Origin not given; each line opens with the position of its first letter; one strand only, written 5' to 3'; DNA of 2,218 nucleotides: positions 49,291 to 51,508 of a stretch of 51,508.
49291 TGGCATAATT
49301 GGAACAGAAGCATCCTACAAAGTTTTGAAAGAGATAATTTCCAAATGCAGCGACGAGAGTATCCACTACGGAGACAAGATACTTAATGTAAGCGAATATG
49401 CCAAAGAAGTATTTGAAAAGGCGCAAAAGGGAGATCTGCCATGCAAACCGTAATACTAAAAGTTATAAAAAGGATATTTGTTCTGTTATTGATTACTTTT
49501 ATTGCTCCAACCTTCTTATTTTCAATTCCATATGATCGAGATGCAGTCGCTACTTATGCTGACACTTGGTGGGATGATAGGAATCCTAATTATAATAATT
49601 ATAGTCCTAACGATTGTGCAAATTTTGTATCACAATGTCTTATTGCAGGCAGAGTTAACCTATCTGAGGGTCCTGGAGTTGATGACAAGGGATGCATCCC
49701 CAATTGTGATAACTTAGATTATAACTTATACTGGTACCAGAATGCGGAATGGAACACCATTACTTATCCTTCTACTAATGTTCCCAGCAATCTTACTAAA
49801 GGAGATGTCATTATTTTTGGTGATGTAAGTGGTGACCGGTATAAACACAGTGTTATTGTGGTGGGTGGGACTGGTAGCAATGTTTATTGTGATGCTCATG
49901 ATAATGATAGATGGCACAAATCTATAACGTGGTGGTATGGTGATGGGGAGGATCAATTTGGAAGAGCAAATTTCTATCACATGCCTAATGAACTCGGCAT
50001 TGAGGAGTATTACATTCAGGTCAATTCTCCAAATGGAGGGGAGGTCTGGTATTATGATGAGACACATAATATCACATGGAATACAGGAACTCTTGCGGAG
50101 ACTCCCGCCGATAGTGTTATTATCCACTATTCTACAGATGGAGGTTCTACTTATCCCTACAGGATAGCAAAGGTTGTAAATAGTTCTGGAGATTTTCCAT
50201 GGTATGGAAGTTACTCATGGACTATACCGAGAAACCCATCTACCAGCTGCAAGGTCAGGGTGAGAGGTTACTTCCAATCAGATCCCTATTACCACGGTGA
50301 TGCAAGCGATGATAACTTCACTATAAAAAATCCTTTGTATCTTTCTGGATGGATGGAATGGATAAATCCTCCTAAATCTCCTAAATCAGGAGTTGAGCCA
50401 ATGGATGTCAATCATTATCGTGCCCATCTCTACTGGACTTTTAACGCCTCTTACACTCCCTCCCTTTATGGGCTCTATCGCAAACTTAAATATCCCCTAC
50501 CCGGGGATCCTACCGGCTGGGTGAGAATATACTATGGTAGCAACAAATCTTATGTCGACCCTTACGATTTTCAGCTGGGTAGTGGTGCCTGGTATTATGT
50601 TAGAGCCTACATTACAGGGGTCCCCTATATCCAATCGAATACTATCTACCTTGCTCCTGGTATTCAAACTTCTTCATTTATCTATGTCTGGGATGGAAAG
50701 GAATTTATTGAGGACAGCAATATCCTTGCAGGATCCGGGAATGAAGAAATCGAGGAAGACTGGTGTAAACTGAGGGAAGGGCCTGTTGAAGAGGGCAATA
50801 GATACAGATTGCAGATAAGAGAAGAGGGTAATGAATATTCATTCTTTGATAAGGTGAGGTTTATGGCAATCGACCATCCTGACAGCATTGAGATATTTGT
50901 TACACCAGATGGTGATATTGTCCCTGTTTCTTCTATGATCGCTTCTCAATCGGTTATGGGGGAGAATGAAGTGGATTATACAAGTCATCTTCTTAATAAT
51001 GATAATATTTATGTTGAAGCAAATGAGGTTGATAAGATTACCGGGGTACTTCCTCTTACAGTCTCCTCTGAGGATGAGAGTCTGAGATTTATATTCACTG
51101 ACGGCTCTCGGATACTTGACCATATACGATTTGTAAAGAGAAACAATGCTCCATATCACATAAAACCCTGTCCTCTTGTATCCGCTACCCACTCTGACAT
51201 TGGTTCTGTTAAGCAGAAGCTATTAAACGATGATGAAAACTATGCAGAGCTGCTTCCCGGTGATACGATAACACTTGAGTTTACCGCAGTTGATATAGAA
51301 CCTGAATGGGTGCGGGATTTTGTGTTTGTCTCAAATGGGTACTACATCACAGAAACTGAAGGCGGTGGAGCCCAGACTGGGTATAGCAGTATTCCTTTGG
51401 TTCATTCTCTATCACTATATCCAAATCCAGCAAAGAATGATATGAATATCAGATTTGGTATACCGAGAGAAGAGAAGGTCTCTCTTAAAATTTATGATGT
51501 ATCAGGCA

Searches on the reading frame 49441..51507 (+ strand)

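Call 4: search_protein_families(library=pfam, proteins=[window:49441-51507:+], max_evalue=0.01)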
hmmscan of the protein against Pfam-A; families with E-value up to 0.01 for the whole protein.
window:49441-51507:+ (689 aa): 3 families
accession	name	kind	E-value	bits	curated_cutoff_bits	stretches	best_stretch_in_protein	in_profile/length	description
PF12671.13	Amidase_6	-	2e-18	67.4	23.2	1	31-165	2-152/163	Putative amidase domain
PF18962.6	Por_Secre_tail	-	0.00016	22.3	27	1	659-689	1-31/75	Secretion system C-terminal sorting domain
PF14610.12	Psg1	-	0.0016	18.7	30.1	1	197-263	30-102/186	Ykl077w/Psg1 (Pma1 Stabilization in Golgi)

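Call 11: search_protein_families(library=ncbifam, proteins=[window:49441-51507:+], max_evalue=1)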
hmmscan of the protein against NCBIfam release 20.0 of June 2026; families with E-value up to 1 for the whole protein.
window:49441-51507:+ (689 aa): 3 families
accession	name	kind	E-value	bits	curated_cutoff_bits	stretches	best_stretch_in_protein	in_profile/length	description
TIGR04183.1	Por_Secre_tail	domain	0.0021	18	23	1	659-689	1-30/72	T9SS type A sorting domain-containing protein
NF052323.1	T9SSA_dep_M6i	equivalog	0.0075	14.2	600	1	660-689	961-990/1043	T9SS-dependent M6-like inactivated metalloprotease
NF038113.1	T9SSA_dep_M36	equivalog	0.017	13.2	885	1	655-689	791-825/869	T9SS-dependent M36 family metallopeptidase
